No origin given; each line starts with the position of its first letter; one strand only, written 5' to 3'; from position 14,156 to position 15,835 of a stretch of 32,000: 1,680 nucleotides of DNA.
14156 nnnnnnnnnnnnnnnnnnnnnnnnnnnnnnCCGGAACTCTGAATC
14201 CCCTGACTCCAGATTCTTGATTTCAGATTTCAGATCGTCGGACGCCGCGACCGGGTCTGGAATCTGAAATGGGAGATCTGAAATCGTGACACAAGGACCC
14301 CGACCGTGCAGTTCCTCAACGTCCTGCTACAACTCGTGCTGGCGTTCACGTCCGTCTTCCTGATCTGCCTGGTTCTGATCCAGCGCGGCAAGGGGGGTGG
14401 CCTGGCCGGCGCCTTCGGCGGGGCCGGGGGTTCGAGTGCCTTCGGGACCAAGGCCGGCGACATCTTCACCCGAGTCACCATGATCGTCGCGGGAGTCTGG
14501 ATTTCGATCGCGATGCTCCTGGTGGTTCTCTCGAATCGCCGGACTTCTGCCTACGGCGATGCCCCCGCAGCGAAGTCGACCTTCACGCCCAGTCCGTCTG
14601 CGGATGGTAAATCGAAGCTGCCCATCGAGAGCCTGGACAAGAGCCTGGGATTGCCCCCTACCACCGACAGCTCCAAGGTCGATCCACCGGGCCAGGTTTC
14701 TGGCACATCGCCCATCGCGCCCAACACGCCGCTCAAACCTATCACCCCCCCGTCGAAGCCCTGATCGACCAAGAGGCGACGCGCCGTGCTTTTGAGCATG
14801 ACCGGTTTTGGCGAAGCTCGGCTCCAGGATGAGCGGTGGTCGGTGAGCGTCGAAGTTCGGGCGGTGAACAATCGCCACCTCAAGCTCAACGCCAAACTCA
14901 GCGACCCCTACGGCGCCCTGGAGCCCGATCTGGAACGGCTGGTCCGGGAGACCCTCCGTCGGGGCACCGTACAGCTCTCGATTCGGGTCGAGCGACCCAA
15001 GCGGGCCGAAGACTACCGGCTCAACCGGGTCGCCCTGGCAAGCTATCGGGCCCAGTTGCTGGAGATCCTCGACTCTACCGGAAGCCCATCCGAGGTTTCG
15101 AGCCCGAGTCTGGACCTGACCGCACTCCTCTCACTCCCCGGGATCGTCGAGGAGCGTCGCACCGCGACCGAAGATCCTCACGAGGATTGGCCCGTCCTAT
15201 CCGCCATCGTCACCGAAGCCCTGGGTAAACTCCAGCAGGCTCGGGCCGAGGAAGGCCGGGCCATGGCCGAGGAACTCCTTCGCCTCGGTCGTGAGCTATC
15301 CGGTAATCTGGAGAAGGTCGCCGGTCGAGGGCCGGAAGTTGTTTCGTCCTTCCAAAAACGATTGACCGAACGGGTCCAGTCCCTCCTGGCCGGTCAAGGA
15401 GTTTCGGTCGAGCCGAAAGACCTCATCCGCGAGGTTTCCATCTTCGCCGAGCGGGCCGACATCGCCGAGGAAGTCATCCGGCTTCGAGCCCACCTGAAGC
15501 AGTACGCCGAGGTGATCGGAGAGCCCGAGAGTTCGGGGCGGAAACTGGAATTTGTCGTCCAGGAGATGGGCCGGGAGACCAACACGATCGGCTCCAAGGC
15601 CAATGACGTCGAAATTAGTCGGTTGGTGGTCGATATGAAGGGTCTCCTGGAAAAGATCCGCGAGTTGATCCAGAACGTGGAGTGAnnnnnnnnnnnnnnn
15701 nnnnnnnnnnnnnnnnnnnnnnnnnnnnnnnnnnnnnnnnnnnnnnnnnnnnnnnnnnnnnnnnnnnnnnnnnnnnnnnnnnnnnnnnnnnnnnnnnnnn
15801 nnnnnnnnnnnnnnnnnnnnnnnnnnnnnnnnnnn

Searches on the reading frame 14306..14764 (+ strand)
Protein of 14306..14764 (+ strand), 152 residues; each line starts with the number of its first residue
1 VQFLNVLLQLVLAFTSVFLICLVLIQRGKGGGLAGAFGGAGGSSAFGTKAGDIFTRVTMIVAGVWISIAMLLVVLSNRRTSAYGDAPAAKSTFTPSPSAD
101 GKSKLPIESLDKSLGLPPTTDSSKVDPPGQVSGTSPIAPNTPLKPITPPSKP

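Call 19: search_protein_families(library=pfam, proteins=[window:14306-14764:+], max_evalue=0.001)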
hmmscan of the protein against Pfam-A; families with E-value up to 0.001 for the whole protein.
window:14306-14764:+ (152 aa): 1 family
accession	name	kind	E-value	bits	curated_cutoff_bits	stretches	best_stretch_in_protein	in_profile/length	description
PF03840.19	SecG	-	2.8e-15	56.6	29.2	1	7-74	1-69/70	Preprotein translocase SecG subunit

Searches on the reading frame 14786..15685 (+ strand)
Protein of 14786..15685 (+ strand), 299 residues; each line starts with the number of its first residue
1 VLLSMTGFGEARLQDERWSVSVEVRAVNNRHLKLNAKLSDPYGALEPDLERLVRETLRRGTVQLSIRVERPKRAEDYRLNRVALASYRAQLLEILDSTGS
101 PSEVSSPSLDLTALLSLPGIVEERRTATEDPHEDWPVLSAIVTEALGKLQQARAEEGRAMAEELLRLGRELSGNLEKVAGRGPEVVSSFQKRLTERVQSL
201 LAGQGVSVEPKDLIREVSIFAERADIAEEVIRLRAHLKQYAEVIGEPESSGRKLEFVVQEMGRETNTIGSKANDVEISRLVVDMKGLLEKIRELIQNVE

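Call 18: search_protein_families(library=pfam, proteins=[window:14786-15685:+], max_evalue=0.001)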
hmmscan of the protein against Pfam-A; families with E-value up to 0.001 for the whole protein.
window:14786-15685:+ (299 aa): 2 families
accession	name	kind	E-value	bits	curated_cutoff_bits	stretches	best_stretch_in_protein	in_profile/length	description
PF08340.16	YicC-like_C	-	2.6e-40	137.7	27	1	181-299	4-120/120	Endoribonuclease YicC-like, C-terminal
PF03755.18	YicC-like_N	-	8.7e-35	120.8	25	1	3-161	2-155/156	Endoribonuclease YicC-like, N-terminal region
